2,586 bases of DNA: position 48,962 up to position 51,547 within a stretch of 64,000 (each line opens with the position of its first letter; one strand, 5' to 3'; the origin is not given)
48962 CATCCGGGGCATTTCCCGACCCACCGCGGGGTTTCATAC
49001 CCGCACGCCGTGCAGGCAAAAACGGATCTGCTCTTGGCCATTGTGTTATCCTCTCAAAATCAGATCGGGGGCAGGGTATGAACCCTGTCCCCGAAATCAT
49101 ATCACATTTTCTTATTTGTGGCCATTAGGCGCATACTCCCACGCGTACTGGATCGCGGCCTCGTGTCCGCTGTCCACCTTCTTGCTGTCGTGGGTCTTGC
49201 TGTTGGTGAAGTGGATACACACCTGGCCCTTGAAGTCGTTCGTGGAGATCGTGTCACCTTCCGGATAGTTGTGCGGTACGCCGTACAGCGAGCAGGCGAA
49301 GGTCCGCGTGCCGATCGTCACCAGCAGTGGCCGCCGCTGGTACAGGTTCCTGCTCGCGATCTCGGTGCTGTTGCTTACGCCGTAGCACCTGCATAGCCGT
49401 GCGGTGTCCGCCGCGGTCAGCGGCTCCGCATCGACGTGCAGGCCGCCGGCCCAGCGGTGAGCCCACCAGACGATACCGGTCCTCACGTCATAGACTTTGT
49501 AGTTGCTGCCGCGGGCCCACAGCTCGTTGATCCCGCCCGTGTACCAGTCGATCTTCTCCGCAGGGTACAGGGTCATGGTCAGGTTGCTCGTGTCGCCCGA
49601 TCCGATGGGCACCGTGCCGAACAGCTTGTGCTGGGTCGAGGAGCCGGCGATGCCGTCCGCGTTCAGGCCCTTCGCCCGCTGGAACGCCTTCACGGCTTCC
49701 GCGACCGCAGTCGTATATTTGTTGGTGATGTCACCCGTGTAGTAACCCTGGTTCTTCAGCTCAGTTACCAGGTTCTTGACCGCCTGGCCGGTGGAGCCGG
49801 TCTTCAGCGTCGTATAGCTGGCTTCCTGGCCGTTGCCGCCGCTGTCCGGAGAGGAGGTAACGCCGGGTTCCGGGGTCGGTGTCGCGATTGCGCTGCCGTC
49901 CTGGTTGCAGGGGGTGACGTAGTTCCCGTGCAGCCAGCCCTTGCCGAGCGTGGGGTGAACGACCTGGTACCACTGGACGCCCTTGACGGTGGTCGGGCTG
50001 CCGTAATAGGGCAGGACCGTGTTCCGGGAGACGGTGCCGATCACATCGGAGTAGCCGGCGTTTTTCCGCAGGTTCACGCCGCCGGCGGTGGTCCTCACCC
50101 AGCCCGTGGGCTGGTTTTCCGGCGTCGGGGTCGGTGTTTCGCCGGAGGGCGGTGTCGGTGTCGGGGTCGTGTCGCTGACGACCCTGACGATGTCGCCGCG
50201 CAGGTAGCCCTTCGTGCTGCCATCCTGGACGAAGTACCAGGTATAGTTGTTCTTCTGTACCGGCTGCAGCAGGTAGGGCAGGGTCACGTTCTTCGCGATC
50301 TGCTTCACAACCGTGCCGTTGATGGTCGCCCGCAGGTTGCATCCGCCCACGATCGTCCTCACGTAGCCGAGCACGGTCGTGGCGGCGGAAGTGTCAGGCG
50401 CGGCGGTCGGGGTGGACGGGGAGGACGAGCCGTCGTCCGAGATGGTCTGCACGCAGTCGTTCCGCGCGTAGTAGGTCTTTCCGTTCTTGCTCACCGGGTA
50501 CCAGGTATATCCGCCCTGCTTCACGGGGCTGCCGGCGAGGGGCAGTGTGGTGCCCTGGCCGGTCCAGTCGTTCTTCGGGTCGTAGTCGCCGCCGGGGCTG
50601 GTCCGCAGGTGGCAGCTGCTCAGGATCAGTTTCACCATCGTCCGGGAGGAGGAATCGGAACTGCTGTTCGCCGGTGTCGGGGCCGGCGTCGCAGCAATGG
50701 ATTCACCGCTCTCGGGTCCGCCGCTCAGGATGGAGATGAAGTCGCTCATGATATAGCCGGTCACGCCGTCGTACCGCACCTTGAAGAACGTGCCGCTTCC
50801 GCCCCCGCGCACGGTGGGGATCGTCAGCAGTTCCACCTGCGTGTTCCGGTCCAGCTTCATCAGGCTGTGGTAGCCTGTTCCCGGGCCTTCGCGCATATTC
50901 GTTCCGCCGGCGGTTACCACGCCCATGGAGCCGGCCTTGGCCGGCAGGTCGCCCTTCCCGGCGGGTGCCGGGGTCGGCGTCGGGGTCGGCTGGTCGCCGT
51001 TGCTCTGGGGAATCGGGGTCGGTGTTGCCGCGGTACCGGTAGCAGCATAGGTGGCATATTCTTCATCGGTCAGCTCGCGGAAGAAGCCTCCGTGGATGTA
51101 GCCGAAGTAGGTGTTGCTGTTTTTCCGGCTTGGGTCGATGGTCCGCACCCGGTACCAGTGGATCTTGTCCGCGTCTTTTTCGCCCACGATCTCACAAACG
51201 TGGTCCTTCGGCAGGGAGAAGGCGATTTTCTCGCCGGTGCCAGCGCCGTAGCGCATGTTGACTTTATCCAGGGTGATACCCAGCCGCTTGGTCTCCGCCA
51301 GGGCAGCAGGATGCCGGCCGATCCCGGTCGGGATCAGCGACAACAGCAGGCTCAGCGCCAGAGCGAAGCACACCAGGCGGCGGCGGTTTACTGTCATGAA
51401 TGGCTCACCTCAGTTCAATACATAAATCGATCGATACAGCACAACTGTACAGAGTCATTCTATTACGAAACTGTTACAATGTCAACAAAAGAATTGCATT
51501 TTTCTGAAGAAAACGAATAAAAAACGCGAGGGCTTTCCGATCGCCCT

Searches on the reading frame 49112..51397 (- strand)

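Call 16: search_protein_families(library=pfam, proteins=[window:49112-51397:-], max_evalue=0.01)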
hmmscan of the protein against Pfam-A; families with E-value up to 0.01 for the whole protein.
window:49112-51397:- (761 aa): 3 families
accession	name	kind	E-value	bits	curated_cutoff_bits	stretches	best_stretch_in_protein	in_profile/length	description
PF08239.17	SH3_3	-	1.1e-24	86.8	27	3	165-222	2-54/54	Bacterial SH3 domain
PF01471.23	PG_binding_1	-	4.7e-14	52.7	23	1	536-591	1-56/57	Putative peptidoglycan binding domain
PF06347.19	SH3_4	-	5.3e-06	26.5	24.1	0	44-86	3-41/56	Bacterial SH3 domain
